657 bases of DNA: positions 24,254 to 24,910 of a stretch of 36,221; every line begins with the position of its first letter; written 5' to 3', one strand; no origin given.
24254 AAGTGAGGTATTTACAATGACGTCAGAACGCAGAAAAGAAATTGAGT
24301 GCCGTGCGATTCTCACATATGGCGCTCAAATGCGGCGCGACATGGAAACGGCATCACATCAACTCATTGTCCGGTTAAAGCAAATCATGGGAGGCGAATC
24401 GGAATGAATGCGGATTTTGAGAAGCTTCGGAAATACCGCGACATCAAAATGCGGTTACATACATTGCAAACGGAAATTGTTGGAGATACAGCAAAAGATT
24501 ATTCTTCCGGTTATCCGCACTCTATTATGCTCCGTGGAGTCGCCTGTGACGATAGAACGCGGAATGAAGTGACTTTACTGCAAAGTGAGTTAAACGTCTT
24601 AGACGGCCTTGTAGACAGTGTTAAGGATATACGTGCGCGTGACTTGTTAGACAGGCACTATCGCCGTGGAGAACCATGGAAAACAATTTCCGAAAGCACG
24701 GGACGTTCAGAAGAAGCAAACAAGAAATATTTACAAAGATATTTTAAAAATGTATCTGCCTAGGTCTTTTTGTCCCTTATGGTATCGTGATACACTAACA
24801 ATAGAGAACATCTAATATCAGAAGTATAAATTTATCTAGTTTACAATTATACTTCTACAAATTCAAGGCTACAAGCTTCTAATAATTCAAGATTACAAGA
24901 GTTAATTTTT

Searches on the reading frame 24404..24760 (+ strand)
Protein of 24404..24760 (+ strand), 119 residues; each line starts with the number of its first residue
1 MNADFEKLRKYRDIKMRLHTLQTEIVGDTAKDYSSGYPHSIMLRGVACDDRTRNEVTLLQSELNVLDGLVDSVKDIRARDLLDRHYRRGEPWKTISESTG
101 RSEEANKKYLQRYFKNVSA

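Call 10: search_protein_families(library=pfam, proteins=[window:24404-24760:+], max_evalue=0.01)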
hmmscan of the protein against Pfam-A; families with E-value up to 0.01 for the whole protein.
window:24404-24760:+ (119 aa): 0 families

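Call 12: search_protein_families(library=phrogs, proteins=[window:24404-24760:+], max_evalue=0.01)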
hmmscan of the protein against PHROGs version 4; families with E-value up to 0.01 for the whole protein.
window:24404-24760:+ (119 aa): 1 family
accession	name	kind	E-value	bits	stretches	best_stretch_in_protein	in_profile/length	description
phrog_36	-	transcription regulation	0.0028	18.3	1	2-111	54-177/220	transcriptional regulator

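Call 13: find_related_loci(query=window:24404-24760:+, collection=viral_contigs, flank=4000)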
Query window:24404-24760:+ (119 aa) in viral_contigs; peptide patterns used: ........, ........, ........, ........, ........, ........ (x = any residue, [..] = any of these).
29 stretches matched a pattern; 11 encode a relative of the query (tblastn E <= 1e-3); 11 distinct loci.
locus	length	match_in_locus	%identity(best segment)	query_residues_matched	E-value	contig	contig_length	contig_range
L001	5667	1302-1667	70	1-119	2e-55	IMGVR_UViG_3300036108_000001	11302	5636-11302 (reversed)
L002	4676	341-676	59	7-118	6e-46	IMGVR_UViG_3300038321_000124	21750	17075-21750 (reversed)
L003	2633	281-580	35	23-116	8e-16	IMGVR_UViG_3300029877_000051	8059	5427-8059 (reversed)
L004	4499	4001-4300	35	23-116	8e-16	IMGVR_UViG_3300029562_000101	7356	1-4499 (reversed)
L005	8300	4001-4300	35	23-116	9e-16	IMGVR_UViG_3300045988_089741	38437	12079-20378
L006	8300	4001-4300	32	23-116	4e-14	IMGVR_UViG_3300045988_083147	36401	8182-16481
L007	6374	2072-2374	32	23-117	8e-14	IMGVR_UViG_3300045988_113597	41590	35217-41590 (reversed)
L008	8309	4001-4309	31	25-116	2e-9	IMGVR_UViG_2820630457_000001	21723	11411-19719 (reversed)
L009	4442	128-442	31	24-117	3e-9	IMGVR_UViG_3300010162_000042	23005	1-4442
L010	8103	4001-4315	27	24-117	2e-8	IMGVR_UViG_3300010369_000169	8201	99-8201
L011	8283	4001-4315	27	24-117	2e-8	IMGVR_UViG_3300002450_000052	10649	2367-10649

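Call 24: find_related_loci(query=window:24404-24760:+, collection=genome_contigs, flank=3000)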
Query window:24404-24760:+ (119 aa) in genome_contigs; peptide patterns used: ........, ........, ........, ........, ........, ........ (x = any residue, [..] = any of these).
195 stretches matched a pattern; 4 encode a relative of the query (tblastn E <= 1e-3); 4 distinct loci.
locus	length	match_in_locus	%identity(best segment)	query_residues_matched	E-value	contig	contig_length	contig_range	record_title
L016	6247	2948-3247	34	23-116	8e-16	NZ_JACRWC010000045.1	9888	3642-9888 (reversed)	Lentihominibacter faecis strain BX16 BX-16_ctg00097, whole genome shotgun sequence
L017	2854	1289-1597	33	23-119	8e-15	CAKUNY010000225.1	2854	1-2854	MAG: uncultured Oscillospiraceae bacterium isolate REFINED_METABAT215_TOP10_CONTIGS_1500_ASSEMBLY_K77_MERGED__Hadza_PheC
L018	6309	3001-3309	31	25-116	7e-10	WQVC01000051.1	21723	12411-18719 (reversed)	MAG: Defluviitaleaceae bacterium isolate Emb289P1bin119 Ga0123355_10003842, whole genome shotgun sequence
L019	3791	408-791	26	4-116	2e-9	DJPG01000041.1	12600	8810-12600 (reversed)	MAG TPA_asm: Firmicutes bacterium UBA6418 UBA6418_contig_11362, whole genome shotgun sequence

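Call 25: find_related_loci(query=window:24404-24760:+, collection=metagenome_contigs, flank=3000)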
Query window:24404-24760:+ (119 aa) in metagenome_contigs; peptide patterns used: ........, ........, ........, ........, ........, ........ (x = any residue, [..] = any of these).
214 stretches matched a pattern; 24 encode a relative of the query (tblastn E <= 1e-3); 24 distinct loci.
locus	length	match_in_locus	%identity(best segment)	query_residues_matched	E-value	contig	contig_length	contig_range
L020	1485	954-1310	99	1-119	6e-83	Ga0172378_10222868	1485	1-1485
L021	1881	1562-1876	71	1-105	6e-50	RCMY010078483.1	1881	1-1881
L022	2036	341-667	62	7-115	5e-48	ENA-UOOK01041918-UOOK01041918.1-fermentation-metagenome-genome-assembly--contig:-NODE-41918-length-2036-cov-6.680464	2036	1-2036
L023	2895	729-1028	35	23-116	8e-16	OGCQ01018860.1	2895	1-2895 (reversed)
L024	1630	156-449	37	23-114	1e-15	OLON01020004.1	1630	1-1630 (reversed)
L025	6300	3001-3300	35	23-116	1e-15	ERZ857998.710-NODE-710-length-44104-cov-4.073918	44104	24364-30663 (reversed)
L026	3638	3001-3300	34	23-116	5e-15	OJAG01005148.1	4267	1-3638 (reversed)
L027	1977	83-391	33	23-119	4e-14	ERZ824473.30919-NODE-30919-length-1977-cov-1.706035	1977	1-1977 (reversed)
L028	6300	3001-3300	32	23-116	5e-14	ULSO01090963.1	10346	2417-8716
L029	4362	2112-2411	32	23-116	2e-13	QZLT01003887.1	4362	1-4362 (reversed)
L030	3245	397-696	32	23-116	2e-13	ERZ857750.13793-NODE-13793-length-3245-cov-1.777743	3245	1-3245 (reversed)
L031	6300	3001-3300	32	23-116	1e-13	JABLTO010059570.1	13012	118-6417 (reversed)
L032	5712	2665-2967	32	23-117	2e-13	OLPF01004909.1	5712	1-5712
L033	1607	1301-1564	36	23-104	4e-13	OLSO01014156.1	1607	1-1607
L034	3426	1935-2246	33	25-117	2e-10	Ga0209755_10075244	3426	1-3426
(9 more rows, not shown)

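Call 33: find_homologous_proteins(query=window:24404-24760:+, max_evalue=0.00001)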
Query window:24404-24760:+ (119 aa): 15 proteins with E <= 0.00001 among 18 candidates.
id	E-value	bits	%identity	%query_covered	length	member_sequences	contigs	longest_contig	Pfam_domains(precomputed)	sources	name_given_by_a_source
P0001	8.4e-71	253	98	100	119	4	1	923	-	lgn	-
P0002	2.3e-58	213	82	99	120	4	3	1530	-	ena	-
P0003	9.6e-50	185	71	99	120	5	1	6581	-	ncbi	-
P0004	7.0e-49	182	68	99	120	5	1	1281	-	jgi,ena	-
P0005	9.2e-49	182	75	100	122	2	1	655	-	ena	-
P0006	1.8e-48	181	72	97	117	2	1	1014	-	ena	-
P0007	1.2e-47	178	71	97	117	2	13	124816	-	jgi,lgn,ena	jgi:hypothetical protein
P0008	1.2e-46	175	70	97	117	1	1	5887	-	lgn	-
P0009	1.2e-45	172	69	97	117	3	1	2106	-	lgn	-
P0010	8.6e-44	166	66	97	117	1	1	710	-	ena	-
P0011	2.3e-42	161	64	97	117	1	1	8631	PF05263.18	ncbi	-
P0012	4.0e-41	157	62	92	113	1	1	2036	-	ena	-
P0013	5.8e-40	154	65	92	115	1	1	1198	-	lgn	-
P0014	5.8e-38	147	63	92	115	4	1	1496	PF05263.18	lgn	-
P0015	8.6e-34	134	60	97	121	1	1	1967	-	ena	-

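Call 34: find_encoding_contigs(protein=P0007, flank=3500, max_places=10)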
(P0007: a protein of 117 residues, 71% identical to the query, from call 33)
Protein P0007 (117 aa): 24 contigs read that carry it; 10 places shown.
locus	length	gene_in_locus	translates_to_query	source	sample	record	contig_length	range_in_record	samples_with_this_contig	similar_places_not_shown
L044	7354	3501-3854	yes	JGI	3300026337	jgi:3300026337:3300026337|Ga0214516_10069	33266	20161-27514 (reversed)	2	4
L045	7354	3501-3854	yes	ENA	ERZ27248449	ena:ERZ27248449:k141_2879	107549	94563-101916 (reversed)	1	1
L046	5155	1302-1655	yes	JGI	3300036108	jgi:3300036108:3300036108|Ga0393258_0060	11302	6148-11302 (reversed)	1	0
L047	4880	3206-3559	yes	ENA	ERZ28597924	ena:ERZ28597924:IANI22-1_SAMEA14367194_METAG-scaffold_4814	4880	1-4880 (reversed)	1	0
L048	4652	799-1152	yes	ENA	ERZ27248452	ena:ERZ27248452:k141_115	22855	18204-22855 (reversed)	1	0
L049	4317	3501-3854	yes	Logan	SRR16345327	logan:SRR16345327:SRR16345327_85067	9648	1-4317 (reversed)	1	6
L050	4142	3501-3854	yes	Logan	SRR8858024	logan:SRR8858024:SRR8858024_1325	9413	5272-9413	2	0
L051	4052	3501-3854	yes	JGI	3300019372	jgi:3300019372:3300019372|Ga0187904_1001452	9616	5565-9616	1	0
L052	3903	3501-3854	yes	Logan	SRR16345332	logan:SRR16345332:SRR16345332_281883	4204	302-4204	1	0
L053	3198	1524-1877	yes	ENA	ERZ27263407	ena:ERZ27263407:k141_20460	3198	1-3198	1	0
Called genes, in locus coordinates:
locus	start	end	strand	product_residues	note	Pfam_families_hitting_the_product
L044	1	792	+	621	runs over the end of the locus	PF06048:DUF927, PF18662:HTH_56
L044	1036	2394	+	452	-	PF00270:DEAD (faint), PF04851:ResIII, PF18766:SWI2_SNF2 (faint), PF04851:ResIII, PF00271:Helicase_C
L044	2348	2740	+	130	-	PF08774:VRR_NUC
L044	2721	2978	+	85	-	-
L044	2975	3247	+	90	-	-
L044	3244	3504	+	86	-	-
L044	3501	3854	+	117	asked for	-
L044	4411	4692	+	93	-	PF19791:DUF6275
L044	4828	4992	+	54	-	-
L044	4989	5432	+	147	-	PF03592:Terminase_2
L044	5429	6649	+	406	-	PF03237:Terminase_6N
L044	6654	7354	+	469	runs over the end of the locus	PF05133:SPP1_portal (weak)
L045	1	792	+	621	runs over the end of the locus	PF06048:DUF927, PF18662:HTH_56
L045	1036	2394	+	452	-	PF00270:DEAD (faint), PF04851:ResIII, PF18766:SWI2_SNF2 (faint), PF04851:ResIII, PF00271:Helicase_C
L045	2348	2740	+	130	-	PF08774:VRR_NUC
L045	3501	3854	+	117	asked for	-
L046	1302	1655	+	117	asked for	-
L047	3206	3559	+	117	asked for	-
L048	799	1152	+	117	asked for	-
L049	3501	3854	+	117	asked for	-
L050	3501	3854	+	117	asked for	-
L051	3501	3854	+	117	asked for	-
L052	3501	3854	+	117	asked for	-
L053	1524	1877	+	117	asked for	-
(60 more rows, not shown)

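Call 35: find_encoding_contigs(protein=P0003, flank=3500, max_places=4)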
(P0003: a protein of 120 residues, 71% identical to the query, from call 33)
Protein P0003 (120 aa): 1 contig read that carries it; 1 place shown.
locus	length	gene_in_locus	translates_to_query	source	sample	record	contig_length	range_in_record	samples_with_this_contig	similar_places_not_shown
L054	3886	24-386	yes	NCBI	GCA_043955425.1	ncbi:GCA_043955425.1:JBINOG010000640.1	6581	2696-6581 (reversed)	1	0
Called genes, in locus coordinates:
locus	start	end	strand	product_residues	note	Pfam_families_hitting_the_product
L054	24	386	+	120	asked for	-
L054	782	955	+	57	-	-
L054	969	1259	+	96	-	PF01844:HNH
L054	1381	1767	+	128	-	-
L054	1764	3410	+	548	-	PF03354:TerL_ATPase, PF20441:TerL_nuclease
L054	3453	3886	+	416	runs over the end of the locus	PF04860:Phage_portal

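Call 36: find_encoding_contigs(protein=P0008, flank=3500, max_places=4)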
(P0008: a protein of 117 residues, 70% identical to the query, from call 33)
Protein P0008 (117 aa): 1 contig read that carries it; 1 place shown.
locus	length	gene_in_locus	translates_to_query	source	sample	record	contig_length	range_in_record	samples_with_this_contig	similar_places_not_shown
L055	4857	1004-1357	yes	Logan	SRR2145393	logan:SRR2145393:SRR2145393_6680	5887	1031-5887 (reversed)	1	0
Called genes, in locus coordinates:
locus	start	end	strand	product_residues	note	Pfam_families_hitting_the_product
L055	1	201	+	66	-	?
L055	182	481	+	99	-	-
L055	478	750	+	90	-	-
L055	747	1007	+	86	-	-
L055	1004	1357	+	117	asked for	-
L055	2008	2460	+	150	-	PF16677:GP3_package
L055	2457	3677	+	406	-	PF03237:Terminase_6N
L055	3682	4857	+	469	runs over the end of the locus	PF05133:SPP1_portal (weak)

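Call 37: find_encoding_contigs(protein=P0011, flank=3500, max_places=4)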
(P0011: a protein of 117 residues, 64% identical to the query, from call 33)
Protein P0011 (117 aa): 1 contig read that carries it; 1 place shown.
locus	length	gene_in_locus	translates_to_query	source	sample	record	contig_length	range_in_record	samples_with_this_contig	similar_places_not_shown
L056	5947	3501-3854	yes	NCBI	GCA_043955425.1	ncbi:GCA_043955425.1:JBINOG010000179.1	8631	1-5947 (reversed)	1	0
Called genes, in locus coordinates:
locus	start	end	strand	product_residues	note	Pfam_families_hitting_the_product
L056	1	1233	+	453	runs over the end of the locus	PF00270:DEAD (faint), PF04851:ResIII, PF18766:SWI2_SNF2 (faint), PF04851:ResIII, PF00271:Helicase_C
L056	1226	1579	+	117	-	PF08774:VRR_NUC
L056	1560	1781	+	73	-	-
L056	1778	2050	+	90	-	-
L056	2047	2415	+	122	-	-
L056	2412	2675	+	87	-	-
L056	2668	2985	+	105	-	-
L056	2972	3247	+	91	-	-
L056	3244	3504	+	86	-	-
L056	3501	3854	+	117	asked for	PF05263:DUF722 (weak)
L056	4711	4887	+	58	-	-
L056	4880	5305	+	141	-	PF16677:GP3_package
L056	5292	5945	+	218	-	?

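Call 38: find_encoding_contigs(protein=P0002, flank=3500, max_places=4)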
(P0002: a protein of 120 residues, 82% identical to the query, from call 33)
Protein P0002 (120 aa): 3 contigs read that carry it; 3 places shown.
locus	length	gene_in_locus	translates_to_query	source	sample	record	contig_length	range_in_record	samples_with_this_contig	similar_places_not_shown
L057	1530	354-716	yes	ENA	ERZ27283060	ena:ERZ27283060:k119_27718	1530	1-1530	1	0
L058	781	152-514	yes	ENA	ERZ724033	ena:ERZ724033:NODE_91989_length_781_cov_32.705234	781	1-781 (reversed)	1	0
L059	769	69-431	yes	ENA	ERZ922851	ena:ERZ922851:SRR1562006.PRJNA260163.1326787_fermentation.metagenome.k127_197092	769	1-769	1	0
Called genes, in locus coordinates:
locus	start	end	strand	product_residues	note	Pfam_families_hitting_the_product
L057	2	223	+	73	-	?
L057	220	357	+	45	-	-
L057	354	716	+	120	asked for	-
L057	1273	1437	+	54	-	-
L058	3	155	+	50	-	?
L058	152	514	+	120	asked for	-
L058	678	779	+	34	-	?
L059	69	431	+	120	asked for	-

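Call 39: find_encoding_contigs(protein=P0009, flank=3500, max_places=4)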
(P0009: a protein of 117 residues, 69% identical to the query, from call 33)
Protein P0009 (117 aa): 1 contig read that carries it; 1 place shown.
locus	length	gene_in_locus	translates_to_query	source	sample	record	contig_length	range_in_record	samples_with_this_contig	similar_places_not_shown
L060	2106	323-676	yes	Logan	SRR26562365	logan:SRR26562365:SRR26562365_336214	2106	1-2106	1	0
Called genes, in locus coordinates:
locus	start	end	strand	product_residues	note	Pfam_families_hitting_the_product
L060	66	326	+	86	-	-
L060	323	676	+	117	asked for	-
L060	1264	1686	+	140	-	PF11195:Tad2-like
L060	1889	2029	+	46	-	-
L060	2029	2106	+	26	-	?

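Call 40: find_encoding_contigs(protein=P0015, flank=3500, max_places=4)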
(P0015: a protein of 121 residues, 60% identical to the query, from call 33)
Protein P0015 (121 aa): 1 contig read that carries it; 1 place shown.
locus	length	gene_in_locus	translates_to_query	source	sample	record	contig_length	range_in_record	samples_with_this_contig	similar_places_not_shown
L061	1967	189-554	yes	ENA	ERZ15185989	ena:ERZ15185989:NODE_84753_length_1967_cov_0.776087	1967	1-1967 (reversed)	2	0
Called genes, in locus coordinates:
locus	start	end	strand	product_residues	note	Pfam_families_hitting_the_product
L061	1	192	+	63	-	?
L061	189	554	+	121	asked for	-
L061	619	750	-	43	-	-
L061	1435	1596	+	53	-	-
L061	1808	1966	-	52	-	?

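Call 41: find_encoding_contigs(protein=P0014, flank=3500, max_places=4)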
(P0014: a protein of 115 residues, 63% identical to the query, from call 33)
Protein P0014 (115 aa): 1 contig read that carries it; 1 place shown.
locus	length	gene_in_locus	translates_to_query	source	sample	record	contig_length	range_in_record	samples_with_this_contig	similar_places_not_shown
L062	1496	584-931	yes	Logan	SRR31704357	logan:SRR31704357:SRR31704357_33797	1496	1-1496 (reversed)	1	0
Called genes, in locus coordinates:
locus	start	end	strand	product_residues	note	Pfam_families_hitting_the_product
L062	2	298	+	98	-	?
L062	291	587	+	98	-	-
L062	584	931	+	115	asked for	PF05263:DUF722 (weak)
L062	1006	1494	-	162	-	?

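Call 83: search_protein_families(library=pfam, alignment_id=A5, max_evalue=0.1)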
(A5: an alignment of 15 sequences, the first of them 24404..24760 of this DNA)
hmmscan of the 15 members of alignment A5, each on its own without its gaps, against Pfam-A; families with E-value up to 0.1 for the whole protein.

A. member 1, window:24404-24760:+ (119 aa): 0 families

B. families by the number of members that match (of 15 scanned): 3 families
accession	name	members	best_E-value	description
PF07374.17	DUF1492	2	0.00037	Protein of unknown function (DUF1492)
PF08281.18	Sigma70_r4_2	2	0.026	Sigma-70, region 4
PF19575.5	HTH_58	1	0.092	Helix-turn-helix domain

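Call 89: predict_structure(alignment_id=A5)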
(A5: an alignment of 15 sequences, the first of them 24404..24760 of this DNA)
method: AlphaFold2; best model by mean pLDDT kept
length: 119 residues; sequences in the alignment: 15
mean_pLDDT: 73.9   pTM: 0.59
mean pLDDT of the five models: 73.9, 72.8, 72.8, 72.7, 72.5
residues with pLDDT >= 90: 11; 70-90: 72; 50-70: 14; < 50: 22
segments of 3 or more residues with pLDDT < 50: 27-46
pLDDT, mean of each block of 10 residues (from residue 1): 65 79 56 41 51 81 85 89 86 89 89 77
secondary structure, 60 per line:
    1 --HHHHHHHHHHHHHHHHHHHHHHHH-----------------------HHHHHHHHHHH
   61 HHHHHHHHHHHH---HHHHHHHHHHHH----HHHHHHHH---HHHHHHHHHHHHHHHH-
elements in order: H3-26 H50-72 H76-87 H92-99 H103-118

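Call 91: fold_search(model_id=the predicted structure, library=pdb)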
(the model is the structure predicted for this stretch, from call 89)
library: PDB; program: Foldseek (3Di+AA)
matches with E <= 10: 63; with E <= 0.001: 0
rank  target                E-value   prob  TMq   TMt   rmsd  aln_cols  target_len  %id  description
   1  1rp3_A                7.7e-01  0.47  0.37  0.21   9.5        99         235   14  Cocrystal structure of the flagellar sigma/anti-sigma complex, Sigma-28/FlgM (released 2004-04-06)
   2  1rp3_C                1.1e+00  0.33  0.37  0.21  11.5       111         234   17  Cocrystal structure of the flagellar sigma/anti-sigma complex, Sigma-28/FlgM (released 2004-04-06)
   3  1rp3_E                1.2e+00  0.35  0.37  0.21  10.3       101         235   14  Cocrystal structure of the flagellar sigma/anti-sigma complex, Sigma-28/FlgM (released 2004-04-06)
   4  6dxo_A                1.4e+00  0.25  0.37  0.33  12.3       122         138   15  1.8 A structure of RsbN-BldN complex. (released 2018-07-11)
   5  3hug_C                1.6e+00  0.57  0.35  0.50   4.3        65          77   22  Crystal structure of Mycobacterium tuberculosis anti-sigma factor RslA in complex with -35 promoter binding domain of  (released 2010-03-02)
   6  4nqw_A                1.7e+00  0.16  0.36  0.31  13.9       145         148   14  Structure of Mycobacterium tuberculosis extracytoplasmic function sigma factor SigK in complex with the cytosolic doma (released 2014-01-22)
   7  3hug_G                1.8e+00  0.54  0.35  0.52   4.3        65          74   22  Crystal structure of Mycobacterium tuberculosis anti-sigma factor RslA in complex with -35 promoter binding domain of  (released 2010-03-02)
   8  1rp3_G                1.8e+00  0.28  0.37  0.21  10.7       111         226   14  Cocrystal structure of the flagellar sigma/anti-sigma complex, Sigma-28/FlgM (released 2004-04-06)
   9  3hug_E                2.2e+00  0.44  0.34  0.52   4.2        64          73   22  Crystal structure of Mycobacterium tuberculosis anti-sigma factor RslA in complex with -35 promoter binding domain of  (released 2010-03-02)
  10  8x6g_H                2.4e+00  0.54  0.38  0.20   2.9        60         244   22  Cryo-EM structure of Staphylococcus aureus sigB-dependent RNAP-promoter open complex (released 2024-06-05)
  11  3c3w_A                2.4e+00  0.20  0.31  0.19   7.7       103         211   17  Crystal Structure of the Mycobacterium tuberculosis Hypoxic Response Regulator DosR (released 2008-04-22)
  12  3hug_A                2.7e+00  0.38  0.35  0.48   4.5        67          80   22  Crystal structure of Mycobacterium tuberculosis anti-sigma factor RslA in complex with -35 promoter binding domain of  (released 2010-03-02)
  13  8jzt_A                3.1e+00  0.57  0.35  0.64   3.0        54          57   20  The sigF and anti-sigma factor complex (released 2024-10-16)
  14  3hug_K                3.1e+00  0.47  0.35  0.54   3.8        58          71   21  Crystal structure of Mycobacterium tuberculosis anti-sigma factor RslA in complex with -35 promoter binding domain of  (released 2010-03-02)
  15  9n9q_C                3.1e+00  0.41  0.47  0.24   9.8        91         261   16  Cryo-EM structure of the RNA-guided transcription complex (released 2025-12-24)
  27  6jnx_P                4.3e+00  0.06  0.23  0.20  10.4        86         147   19  Cryo-EM structure of a Q-engaged arrested complex (released 2019-06-12)
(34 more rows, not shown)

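Call 98: search_dna_similar(query=window:24404-24760:+, collection=phages, mode=protein, max_evalue=0.01, max_rows=25)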
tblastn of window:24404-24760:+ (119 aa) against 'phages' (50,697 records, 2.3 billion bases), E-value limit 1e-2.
No match.

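Call 99: search_protein_families(library=ncbifam, alignment_id=A5, max_evalue=0.1)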
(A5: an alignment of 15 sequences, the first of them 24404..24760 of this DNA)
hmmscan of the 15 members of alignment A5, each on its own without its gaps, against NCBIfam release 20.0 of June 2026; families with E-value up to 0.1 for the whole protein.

A. member 1, window:24404-24760:+ (119 aa): 1 family
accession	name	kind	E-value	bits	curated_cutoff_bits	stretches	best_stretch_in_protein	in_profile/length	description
TIGR02989.1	Sig-70_gvs1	subfamily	0.021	14.8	124.55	1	61-113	99-150/158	RNA polymerase sigma-70 factor, Rhodopirellula/Verrucomicrobium family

B. families by the number of members that match (of 15 scanned): 11 families
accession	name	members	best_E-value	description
TIGR02989.1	Sig-70_gvs1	14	0.00029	RNA polymerase sigma-70 factor, Rhodopirellula/Verrucomicrobium family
TIGR02937.1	sigma70-ECF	10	8.1e-05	sigma-70 family RNA polymerase sigma factor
NF008889.0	PRK11924.1-1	4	0.0095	RNA polymerase sigma factor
NF005753.0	PRK07577.1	3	0.00038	SDR family oxidoreductase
NF009177.0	PRK12525.1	2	0.0038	RNA polymerase sigma factor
NF009175.0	PRK12523.1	1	0.0087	RNA polymerase sigma factor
NF007232.0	PRK09651.1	1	0.029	RNA polymerase sigma factor FecI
NF009180.0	PRK12528.1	1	0.04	RNA polymerase sigma factor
NF005488.0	PRK07097.1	1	0.043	gluconate 5-dehydrogenase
NF041273.1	GlcN_kinase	1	0.056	glucosamine kinase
NF033417.1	glycocin_F_RiPP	1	0.095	glycocin F family RiPP peptide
